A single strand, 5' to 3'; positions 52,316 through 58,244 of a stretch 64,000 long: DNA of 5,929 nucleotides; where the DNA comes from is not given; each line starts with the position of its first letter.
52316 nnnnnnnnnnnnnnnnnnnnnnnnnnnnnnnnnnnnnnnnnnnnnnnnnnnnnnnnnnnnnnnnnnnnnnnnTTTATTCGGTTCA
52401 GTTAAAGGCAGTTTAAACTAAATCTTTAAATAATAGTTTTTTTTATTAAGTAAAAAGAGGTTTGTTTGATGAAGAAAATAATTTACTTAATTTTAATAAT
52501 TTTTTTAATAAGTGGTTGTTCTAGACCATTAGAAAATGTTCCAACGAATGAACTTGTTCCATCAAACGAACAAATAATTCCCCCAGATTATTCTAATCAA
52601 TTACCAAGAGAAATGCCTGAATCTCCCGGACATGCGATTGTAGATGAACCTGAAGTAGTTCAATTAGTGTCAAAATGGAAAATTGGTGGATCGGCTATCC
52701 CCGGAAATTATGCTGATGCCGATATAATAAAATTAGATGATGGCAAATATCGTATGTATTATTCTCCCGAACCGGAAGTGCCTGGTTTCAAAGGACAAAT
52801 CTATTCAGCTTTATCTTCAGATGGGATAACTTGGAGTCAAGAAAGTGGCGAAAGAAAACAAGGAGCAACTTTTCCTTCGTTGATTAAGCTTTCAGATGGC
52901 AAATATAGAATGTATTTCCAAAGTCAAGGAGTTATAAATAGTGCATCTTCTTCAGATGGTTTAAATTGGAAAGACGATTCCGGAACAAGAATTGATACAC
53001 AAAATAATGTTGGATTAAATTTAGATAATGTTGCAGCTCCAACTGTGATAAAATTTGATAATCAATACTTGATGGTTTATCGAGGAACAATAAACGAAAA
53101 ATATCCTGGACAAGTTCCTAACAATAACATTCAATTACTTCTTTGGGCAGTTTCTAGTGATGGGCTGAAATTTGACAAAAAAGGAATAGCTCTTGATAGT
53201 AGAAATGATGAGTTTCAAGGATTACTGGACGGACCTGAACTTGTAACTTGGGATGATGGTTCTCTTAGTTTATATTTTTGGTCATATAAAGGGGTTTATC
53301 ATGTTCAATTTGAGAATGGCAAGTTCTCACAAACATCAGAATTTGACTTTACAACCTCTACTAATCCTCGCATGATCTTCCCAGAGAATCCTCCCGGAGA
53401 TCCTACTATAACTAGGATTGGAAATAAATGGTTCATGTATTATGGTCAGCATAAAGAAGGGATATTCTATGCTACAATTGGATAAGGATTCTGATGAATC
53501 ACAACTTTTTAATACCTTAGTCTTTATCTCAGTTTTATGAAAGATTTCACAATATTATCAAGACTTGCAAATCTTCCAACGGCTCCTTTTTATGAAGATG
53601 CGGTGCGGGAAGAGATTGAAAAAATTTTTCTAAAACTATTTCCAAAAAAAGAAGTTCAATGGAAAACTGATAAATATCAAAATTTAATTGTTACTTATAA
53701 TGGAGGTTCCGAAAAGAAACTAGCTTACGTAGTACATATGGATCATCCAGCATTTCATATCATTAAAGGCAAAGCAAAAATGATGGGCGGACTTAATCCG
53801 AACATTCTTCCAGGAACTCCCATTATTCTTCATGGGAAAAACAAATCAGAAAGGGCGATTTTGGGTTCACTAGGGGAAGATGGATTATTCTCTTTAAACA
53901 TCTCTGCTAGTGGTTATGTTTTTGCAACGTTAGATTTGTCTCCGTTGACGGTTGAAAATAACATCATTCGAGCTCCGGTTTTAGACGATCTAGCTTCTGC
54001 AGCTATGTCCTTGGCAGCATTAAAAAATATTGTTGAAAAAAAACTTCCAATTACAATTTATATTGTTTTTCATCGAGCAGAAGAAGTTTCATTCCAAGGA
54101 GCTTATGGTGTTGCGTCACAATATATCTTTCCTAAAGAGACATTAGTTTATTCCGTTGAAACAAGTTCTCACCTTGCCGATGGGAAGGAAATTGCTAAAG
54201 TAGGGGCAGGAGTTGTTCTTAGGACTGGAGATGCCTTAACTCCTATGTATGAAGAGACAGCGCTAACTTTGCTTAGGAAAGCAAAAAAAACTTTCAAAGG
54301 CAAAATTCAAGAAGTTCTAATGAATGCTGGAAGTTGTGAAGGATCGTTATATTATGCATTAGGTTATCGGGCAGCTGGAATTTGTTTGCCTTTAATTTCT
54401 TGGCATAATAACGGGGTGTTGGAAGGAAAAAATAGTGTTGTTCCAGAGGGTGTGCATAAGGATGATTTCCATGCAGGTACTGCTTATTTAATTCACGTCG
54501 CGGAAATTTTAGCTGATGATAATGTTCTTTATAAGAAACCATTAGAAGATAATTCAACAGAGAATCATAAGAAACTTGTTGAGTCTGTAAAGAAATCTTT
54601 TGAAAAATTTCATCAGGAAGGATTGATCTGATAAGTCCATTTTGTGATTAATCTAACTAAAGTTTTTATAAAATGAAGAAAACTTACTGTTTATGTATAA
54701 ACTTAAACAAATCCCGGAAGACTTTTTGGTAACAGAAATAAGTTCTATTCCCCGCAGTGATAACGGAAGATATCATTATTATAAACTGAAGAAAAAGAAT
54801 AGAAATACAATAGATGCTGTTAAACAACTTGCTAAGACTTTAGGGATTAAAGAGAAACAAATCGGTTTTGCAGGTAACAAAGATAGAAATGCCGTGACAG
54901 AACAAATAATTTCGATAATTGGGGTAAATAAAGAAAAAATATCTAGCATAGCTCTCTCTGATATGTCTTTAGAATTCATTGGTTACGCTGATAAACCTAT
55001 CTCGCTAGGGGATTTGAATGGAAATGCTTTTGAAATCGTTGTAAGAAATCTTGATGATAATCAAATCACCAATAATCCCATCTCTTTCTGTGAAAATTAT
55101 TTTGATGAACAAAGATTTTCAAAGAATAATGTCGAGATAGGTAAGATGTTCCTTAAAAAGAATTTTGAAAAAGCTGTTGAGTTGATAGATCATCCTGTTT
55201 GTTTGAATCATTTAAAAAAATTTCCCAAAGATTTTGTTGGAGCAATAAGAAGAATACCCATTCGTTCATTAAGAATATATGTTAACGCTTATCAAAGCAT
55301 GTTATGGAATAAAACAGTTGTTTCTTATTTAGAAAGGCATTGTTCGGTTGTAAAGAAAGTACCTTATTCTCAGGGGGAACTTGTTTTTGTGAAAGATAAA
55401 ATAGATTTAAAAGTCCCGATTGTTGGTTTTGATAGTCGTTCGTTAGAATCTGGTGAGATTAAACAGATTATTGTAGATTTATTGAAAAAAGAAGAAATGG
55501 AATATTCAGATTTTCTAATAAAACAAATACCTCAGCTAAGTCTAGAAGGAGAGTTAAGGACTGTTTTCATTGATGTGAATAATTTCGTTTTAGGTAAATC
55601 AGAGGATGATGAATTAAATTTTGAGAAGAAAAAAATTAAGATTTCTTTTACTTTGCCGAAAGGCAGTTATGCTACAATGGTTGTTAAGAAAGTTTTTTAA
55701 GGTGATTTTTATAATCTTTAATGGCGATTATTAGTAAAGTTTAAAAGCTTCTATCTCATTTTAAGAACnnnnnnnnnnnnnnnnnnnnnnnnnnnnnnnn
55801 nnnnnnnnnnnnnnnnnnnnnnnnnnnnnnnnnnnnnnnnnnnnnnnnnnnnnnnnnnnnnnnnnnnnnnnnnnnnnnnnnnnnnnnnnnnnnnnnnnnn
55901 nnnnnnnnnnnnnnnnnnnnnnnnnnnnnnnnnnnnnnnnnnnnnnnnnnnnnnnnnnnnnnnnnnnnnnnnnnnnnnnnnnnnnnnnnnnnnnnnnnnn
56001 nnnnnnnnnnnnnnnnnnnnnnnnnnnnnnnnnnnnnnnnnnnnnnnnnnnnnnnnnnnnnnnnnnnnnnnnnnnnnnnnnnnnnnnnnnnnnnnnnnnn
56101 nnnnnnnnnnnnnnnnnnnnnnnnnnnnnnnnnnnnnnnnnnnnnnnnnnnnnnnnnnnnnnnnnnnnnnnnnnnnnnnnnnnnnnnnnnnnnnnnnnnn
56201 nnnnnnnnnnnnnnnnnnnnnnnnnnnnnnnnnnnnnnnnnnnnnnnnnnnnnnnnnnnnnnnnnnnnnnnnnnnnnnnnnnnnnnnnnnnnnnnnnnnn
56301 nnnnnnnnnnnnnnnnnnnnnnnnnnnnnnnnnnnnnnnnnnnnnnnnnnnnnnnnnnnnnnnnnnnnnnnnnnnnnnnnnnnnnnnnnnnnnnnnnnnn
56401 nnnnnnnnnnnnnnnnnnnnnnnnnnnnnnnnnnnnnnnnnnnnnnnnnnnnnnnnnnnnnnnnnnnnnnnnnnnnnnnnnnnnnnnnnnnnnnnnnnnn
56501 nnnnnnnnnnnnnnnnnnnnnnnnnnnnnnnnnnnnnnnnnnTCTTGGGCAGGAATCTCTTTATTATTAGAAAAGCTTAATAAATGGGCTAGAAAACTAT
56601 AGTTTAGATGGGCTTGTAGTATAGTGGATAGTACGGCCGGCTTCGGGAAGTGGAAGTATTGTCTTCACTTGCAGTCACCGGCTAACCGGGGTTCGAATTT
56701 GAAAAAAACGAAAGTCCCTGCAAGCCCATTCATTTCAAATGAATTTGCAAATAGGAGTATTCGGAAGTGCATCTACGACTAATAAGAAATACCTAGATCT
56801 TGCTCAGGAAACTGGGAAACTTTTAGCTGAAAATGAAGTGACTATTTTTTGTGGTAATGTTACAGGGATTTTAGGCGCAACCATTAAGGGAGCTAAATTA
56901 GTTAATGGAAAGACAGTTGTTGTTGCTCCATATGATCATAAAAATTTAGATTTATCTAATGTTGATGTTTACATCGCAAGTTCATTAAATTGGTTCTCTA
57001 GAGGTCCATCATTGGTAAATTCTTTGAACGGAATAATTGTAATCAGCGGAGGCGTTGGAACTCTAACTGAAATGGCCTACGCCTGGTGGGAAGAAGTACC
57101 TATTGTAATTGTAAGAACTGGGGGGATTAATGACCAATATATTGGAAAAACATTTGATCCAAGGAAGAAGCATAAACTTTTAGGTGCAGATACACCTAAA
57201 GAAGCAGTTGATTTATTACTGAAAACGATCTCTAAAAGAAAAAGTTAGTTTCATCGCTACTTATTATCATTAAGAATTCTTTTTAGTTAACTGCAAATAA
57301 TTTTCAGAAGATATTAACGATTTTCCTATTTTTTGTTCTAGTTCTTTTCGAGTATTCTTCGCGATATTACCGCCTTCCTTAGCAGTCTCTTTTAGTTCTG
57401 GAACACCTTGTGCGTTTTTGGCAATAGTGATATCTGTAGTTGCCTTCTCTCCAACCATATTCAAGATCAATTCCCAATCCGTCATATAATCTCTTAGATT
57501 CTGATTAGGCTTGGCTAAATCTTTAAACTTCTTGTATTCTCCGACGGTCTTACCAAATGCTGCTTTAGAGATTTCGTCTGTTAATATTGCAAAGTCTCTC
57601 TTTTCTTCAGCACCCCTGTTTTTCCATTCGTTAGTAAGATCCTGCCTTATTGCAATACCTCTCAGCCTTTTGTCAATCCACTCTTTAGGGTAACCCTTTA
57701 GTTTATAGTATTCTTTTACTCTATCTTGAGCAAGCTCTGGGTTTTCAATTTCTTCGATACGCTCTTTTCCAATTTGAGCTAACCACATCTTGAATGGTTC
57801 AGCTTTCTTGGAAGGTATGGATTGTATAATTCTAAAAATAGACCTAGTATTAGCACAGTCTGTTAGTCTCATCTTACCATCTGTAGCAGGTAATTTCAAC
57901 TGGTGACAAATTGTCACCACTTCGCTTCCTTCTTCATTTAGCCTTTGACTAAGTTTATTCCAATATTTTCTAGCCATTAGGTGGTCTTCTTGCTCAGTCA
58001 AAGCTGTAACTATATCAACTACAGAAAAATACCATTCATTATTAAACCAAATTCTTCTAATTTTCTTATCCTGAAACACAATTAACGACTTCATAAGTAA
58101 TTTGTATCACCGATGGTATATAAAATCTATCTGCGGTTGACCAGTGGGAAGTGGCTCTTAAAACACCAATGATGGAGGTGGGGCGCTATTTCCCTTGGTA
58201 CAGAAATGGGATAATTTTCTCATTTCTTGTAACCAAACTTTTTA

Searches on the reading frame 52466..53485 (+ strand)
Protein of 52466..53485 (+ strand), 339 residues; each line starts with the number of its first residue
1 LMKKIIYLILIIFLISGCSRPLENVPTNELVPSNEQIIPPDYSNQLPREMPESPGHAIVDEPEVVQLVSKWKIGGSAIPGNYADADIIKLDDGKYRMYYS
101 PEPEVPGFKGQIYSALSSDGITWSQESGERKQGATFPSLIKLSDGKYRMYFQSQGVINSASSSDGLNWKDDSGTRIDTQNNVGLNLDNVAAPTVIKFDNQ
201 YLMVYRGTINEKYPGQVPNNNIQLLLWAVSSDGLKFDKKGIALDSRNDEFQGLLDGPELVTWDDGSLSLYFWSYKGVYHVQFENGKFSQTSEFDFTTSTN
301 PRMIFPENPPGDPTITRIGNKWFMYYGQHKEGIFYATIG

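Call 82: search_protein_families(library=ncbifam, proteins=[window:52466-53485:+], max_evalue=0.001)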
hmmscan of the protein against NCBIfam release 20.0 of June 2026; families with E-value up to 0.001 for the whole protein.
window:52466-53485:+ (339 aa): 2 families
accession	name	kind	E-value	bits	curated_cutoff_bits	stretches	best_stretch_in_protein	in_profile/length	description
NF052550.1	BManbPhaseBMBP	equivalog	4.7e-08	32.7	450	0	156-249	59-143/296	beta-1,2-mannobiose phosphorylase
NF058598.1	BetMansidBT3780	equivalog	0.00099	18.3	550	0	140-170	204-233/366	beta-1,2-mannosidase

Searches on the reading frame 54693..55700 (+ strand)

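Call 82: search_protein_families(library=ncbifam, proteins=[window:54693-55700:+], max_evalue=0.001)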
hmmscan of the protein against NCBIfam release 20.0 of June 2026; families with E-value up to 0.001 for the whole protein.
window:54693-55700:+ (335 aa): 7 families
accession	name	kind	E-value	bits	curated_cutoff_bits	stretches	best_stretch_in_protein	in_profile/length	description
NF002160.0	PRK00984.2-5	equivalog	2.6e-59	201.3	428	2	2-164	3-170/395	tRNA pseudouridine(13) synthase TruD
TIGR00094.1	tRNA_TruD_broad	equivalog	4.8e-52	177.7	172.2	2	3-165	22-197/413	tRNA pseudouridine(13) synthase TruD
NF002156.0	PRK00984.2-1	equivalog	6.5e-49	167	583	2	3-165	2-170/389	tRNA pseudouridine(13) synthase TruD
NF002158.0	PRK00984.2-3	equivalog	3.5e-31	108.8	654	2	3-152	26-181/449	tRNA pseudouridine(13) synthase TruD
NF002155.0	PRK00984.1-4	equivalog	3.7e-29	101.7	445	1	3-334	19-336/349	tRNA pseudouridine(13) synthase TruD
NF002153.0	PRK00984.1-2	equivalog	1.8e-27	95.8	413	1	4-156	21-184/353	tRNA pseudouridine(13) synthase TruD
NF002154.0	PRK00984.1-3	equivalog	1.1e-25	90.3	469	1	5-157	22-183/368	tRNA pseudouridine(13) synthase TruD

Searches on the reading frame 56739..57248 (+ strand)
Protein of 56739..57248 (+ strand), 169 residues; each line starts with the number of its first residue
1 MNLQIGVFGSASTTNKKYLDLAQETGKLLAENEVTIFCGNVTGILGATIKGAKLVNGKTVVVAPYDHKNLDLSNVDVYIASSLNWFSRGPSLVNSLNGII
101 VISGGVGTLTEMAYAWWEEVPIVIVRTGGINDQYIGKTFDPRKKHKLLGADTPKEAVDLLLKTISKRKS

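Call 96: search_protein_families(library=pfam, proteins=[window:56739-57248:+], max_evalue=0.001)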
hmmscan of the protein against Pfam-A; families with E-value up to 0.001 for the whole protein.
window:56739-57248:+ (169 aa): 1 family
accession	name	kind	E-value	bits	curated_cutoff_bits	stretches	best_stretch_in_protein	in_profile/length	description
PF18306.6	LDcluster4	-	5.9e-26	91.3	26.3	1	3-157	2-151/151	SLOG cluster4 family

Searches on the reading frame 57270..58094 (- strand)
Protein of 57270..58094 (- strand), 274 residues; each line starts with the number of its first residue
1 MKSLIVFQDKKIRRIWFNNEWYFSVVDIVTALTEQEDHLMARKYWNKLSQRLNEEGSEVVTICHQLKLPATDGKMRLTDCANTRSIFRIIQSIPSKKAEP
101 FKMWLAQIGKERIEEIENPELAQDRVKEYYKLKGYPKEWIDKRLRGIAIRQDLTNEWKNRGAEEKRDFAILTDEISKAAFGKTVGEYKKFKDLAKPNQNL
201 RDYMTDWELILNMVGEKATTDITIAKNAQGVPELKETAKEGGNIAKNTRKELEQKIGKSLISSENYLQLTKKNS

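Call 96: search_protein_families(library=pfam, proteins=[window:57270-58094:-], max_evalue=0.001)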
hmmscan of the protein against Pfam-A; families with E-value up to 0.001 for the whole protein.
window:57270-58094:- (274 aa): 1 family
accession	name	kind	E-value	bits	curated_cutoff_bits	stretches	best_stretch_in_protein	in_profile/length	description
PF02498.22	Bro-N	-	1.6e-11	45.1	25.6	1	11-107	1-92/96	BRO family, N-terminal domain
